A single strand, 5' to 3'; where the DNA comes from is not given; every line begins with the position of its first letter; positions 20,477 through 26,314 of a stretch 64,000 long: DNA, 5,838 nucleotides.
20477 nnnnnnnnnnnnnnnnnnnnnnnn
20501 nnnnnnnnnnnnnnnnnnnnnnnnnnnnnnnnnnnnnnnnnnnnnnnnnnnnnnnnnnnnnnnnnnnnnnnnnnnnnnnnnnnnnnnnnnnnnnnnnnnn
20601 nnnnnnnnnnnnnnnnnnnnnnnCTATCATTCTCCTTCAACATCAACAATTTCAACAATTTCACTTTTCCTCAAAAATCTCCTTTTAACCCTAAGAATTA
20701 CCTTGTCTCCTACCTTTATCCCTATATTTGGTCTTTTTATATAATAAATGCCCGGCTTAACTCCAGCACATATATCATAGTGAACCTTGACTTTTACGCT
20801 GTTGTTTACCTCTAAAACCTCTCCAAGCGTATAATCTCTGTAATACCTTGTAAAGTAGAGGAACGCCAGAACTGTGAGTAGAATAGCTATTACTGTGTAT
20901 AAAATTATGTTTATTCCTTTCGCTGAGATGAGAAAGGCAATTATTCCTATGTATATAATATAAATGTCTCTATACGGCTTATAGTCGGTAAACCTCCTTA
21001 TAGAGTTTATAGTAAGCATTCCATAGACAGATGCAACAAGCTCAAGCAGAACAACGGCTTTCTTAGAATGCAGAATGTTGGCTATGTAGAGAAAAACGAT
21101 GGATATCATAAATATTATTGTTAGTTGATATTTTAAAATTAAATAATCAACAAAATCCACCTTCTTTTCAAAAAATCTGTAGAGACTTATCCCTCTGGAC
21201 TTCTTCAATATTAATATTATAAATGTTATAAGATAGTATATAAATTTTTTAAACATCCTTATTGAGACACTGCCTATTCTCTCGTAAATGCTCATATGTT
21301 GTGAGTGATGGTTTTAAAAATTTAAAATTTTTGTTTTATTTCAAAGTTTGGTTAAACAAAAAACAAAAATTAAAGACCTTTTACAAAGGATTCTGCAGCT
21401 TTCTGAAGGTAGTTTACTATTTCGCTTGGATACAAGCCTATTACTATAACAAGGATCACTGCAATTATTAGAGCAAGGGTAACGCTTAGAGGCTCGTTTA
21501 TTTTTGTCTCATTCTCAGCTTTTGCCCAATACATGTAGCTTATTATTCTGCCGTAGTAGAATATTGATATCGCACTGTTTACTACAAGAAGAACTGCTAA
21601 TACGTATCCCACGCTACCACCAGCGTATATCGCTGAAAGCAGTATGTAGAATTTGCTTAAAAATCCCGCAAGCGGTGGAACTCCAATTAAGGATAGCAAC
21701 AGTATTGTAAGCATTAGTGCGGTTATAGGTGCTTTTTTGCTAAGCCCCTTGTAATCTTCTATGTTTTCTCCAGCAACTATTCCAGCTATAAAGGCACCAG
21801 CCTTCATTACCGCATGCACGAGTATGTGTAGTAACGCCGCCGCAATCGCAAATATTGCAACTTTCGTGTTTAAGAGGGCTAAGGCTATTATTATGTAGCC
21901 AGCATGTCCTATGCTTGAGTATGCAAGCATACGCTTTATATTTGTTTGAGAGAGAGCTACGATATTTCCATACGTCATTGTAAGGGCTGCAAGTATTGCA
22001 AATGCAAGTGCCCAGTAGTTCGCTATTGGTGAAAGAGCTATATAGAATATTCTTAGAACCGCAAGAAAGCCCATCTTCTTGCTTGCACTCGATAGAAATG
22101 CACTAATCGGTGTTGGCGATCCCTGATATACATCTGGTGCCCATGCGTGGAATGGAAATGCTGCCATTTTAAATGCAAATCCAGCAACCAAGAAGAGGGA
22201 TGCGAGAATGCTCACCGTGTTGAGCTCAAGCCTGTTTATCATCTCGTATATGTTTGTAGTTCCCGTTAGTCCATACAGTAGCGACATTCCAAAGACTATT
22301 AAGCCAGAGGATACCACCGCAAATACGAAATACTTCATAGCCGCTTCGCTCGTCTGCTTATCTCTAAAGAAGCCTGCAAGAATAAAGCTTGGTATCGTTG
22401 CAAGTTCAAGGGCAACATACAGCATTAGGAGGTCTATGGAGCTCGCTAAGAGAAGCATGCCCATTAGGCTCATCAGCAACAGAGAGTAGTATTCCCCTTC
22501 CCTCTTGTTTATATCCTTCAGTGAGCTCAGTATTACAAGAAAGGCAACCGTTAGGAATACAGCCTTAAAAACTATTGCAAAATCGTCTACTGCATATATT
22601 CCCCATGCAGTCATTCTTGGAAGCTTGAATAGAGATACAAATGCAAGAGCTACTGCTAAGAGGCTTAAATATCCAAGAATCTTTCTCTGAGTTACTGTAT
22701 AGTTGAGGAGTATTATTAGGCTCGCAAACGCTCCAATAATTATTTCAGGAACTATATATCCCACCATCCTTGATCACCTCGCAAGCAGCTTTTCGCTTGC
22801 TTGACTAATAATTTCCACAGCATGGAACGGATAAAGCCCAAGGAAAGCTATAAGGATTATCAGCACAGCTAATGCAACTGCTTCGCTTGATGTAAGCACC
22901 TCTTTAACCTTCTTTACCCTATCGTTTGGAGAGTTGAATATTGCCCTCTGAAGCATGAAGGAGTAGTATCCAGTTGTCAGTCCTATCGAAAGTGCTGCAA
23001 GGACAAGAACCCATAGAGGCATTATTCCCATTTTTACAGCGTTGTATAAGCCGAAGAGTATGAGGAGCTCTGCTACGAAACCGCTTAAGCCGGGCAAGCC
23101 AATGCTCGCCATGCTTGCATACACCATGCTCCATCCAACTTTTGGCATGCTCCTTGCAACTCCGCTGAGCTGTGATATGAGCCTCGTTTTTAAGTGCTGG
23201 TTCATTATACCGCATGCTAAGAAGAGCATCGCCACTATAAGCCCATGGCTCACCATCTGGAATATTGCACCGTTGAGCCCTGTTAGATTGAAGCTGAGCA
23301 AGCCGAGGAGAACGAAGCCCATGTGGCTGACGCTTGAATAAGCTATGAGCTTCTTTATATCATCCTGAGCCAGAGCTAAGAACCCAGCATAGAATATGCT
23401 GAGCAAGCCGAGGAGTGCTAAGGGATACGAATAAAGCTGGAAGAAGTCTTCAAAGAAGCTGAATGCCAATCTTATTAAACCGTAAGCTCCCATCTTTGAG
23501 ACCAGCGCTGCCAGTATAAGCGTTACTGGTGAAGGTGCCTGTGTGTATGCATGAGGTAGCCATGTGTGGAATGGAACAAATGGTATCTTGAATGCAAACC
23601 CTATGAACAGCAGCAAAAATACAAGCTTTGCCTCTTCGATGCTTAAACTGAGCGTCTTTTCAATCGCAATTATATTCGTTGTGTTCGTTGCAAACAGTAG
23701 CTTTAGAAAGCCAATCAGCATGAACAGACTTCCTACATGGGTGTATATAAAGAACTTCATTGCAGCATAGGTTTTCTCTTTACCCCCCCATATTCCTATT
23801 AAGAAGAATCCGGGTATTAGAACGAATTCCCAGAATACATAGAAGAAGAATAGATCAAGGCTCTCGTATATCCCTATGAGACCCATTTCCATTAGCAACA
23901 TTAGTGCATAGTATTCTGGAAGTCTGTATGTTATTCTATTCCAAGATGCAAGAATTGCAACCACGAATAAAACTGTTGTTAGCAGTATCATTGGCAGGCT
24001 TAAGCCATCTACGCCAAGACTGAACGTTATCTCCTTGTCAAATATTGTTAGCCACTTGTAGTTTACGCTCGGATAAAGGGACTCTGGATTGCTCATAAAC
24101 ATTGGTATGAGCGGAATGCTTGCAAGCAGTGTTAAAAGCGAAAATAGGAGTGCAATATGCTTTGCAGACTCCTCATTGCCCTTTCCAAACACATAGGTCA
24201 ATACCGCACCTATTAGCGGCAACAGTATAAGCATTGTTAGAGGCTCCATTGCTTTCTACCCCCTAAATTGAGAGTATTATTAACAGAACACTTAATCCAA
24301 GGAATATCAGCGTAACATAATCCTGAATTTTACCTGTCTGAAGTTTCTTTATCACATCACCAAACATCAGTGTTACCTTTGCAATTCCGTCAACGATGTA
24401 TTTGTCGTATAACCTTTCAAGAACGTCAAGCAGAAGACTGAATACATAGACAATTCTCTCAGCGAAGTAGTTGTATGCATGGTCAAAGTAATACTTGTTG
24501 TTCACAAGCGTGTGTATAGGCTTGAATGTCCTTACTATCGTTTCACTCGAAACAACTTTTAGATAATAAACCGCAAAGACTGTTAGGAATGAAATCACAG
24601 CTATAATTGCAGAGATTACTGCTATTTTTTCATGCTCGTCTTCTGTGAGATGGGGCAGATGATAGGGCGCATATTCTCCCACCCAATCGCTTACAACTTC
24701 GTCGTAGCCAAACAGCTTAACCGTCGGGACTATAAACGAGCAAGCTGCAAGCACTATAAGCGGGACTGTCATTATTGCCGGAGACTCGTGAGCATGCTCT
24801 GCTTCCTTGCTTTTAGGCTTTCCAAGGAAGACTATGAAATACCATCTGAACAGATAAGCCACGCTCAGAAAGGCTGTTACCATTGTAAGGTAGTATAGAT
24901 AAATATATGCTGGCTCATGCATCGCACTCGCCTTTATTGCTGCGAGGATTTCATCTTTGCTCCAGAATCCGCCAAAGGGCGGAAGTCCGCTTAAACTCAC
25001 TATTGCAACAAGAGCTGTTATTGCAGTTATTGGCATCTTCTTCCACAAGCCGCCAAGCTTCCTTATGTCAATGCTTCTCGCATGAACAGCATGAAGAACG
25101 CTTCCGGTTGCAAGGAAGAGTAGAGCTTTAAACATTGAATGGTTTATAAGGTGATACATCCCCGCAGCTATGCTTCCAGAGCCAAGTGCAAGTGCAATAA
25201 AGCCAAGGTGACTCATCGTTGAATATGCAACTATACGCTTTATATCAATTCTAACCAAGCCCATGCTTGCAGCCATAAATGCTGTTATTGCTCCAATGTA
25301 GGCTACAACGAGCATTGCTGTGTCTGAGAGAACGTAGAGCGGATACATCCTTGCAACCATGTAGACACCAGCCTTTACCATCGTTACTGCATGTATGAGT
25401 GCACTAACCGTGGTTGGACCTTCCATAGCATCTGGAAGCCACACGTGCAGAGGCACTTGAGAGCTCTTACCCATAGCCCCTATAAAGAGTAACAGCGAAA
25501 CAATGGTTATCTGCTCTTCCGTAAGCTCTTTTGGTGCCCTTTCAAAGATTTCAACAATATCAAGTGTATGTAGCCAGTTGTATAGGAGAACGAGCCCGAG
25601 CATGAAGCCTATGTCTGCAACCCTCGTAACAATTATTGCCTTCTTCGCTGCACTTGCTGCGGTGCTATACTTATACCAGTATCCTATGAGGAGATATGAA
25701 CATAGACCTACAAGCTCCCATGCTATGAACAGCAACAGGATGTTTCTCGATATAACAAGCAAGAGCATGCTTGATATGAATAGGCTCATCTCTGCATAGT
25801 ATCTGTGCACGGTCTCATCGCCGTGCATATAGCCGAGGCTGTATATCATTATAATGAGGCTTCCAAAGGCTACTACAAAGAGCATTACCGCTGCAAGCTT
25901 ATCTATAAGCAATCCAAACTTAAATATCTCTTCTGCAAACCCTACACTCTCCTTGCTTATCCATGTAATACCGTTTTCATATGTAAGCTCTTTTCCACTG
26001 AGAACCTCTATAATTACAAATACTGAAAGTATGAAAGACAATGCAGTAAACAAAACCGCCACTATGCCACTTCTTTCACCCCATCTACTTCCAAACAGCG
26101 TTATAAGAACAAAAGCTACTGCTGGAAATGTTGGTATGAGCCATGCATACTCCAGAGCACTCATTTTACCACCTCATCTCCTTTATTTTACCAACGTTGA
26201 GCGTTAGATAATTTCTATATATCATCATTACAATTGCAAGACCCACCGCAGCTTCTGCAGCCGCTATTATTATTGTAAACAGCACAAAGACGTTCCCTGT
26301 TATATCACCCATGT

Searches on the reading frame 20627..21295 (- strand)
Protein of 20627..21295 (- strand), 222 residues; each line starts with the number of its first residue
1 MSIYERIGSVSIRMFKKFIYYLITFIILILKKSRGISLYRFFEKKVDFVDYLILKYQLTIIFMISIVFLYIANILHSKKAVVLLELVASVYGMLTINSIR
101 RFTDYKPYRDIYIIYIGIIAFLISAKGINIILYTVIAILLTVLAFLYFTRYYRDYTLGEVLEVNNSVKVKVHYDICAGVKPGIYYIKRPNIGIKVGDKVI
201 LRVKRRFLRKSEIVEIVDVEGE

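Call 64: search_protein_families(library=pfam, proteins=[window:20627-21295:-], max_evalue=0.00001)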
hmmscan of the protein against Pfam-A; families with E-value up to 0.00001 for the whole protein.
window:20627-21295:- (222 aa): 1 family
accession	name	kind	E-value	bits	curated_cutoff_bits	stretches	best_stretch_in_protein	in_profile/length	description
PF09874.14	DUF2101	-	7.9e-19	68.6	22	1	45-216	25-205/206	Predicted membrane protein (DUF2101)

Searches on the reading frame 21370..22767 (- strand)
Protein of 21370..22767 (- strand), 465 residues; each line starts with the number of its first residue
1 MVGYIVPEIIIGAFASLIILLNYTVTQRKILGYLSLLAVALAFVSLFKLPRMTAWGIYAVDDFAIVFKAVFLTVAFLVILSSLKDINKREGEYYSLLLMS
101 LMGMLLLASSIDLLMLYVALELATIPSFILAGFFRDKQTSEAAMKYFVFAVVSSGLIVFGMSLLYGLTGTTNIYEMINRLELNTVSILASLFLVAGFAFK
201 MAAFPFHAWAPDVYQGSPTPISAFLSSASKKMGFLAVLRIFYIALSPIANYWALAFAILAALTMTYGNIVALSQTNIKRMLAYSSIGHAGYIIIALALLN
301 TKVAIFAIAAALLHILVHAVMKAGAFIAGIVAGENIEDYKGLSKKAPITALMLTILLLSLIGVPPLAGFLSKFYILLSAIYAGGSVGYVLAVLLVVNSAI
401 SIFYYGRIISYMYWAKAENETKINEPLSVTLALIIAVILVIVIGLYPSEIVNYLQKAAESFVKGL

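Call 64: search_protein_families(library=pfam, proteins=[window:21370-22767:-], max_evalue=0.00001)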
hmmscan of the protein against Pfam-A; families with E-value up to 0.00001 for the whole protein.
window:21370-22767:- (465 aa): 1 family
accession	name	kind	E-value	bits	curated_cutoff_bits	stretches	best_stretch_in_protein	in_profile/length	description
PF00361.26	Proton_antipo_M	-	2.1e-72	244.2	21.5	1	111-393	2-289/294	NADH:quinone oxidoreductase/Mrp antiporter, TM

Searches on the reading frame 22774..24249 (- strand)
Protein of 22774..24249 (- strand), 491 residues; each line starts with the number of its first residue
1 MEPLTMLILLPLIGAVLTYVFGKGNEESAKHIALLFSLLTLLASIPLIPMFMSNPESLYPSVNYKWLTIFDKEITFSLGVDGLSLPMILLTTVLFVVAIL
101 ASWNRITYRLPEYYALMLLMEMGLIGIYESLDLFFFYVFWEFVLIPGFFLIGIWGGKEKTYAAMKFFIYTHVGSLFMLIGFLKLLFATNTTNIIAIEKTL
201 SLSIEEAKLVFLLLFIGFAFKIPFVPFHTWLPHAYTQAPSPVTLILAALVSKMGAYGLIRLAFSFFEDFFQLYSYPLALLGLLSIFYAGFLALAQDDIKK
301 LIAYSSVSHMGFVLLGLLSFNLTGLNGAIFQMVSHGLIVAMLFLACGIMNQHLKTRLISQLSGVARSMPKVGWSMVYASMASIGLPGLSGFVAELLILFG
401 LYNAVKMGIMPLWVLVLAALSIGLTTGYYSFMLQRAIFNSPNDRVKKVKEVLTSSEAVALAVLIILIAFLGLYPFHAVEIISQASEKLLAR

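Call 64: search_protein_families(library=pfam, proteins=[window:22774-24249:-], max_evalue=0.00001)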
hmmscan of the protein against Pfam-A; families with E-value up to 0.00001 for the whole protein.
window:22774-24249:- (491 aa): 1 family
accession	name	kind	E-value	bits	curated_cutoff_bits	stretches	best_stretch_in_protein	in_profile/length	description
PF00361.26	Proton_antipo_M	-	3.7e-71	240.1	21.5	1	130-410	1-284/294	NADH:quinone oxidoreductase/Mrp antiporter, TM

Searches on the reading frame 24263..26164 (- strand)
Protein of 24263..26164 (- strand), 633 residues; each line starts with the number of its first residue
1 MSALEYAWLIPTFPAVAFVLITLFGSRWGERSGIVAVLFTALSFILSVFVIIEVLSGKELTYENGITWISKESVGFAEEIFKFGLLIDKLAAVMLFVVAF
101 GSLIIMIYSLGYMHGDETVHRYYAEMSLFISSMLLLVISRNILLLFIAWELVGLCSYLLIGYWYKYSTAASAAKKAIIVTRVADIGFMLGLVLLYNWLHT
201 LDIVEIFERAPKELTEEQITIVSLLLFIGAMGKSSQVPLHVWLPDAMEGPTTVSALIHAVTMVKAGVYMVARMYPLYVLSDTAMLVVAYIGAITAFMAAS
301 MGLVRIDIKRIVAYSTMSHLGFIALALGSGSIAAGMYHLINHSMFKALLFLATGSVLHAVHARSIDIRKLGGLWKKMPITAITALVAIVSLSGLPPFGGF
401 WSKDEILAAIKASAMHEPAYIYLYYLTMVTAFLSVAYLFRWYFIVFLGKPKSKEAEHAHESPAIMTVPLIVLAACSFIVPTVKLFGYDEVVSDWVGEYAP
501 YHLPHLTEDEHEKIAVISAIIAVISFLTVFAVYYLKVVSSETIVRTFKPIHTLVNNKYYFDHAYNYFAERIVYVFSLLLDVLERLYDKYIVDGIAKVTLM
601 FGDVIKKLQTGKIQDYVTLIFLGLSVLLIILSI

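Call 18: search_protein_families(library=pfam, proteins=[window:24263-26164:-], max_evalue=0.00001)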
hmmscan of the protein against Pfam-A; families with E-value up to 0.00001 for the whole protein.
window:24263-26164:- (633 aa): 2 families
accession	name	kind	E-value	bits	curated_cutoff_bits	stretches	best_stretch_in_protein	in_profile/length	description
PF00361.26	Proton_antipo_M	-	1.3e-77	261.3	21.5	1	139-413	1-278/294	NADH:quinone oxidoreductase/Mrp antiporter, TM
PF00662.26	Proton_antipo_N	-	4.5e-13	49.3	24.5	1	81-123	9-51/51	NADH-Ubiquinone oxidoreductase (complex I), chain 5 N-terminus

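Call 34: find_encoding_contigs(protein=window:24263-26164:-, flank=1000, max_places=10)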
Protein window:24263-26164:- (633 aa): 4 contigs read that carry it; 3 places shown.
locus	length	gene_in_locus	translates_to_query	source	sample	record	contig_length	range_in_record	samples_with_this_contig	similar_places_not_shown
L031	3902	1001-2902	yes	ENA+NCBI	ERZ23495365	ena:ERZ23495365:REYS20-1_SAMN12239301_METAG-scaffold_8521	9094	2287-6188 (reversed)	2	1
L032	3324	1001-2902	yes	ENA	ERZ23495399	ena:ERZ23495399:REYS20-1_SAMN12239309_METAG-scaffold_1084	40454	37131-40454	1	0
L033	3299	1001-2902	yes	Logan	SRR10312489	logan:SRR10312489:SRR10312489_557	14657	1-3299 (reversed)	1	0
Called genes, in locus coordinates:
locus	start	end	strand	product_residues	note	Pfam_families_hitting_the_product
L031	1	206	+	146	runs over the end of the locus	PF25160:LdpA_Fe-S-bd (weak), PF12797:Fer4_2 (weak), PF13237:Fer4_10, PF00037:Fer4, PF12837:Fer4_6 (weak), PF13183:Fer4_8 (weak), PF12838:Fer4_7, PF13187:Fer4_9, +7 more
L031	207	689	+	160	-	PF00499:Oxidored_q3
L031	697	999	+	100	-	PF00420:Oxidored_q2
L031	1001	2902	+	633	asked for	PF00662:Proton_antipo_N, PF00361:Proton_antipo_M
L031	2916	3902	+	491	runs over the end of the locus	PF00361:Proton_antipo_M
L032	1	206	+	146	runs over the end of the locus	PF25160:LdpA_Fe-S-bd (weak), PF12797:Fer4_2 (weak), PF13237:Fer4_10, PF00037:Fer4, PF12837:Fer4_6 (weak), PF13183:Fer4_8 (weak), PF12838:Fer4_7, PF13187:Fer4_9, +8 more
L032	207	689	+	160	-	PF00499:Oxidored_q3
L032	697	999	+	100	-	PF00420:Oxidored_q2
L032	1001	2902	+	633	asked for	PF00662:Proton_antipo_N, PF00361:Proton_antipo_M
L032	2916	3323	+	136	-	?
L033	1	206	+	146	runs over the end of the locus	PF25160:LdpA_Fe-S-bd (weak), PF12797:Fer4_2 (weak), PF13237:Fer4_10, PF00037:Fer4, PF12837:Fer4_6 (weak), PF13183:Fer4_8 (weak), PF12838:Fer4_7, PF13187:Fer4_9, +8 more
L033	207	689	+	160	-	PF00499:Oxidored_q3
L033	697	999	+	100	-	PF00420:Oxidored_q2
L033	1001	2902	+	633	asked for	PF00662:Proton_antipo_N, PF00361:Proton_antipo_M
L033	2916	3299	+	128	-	?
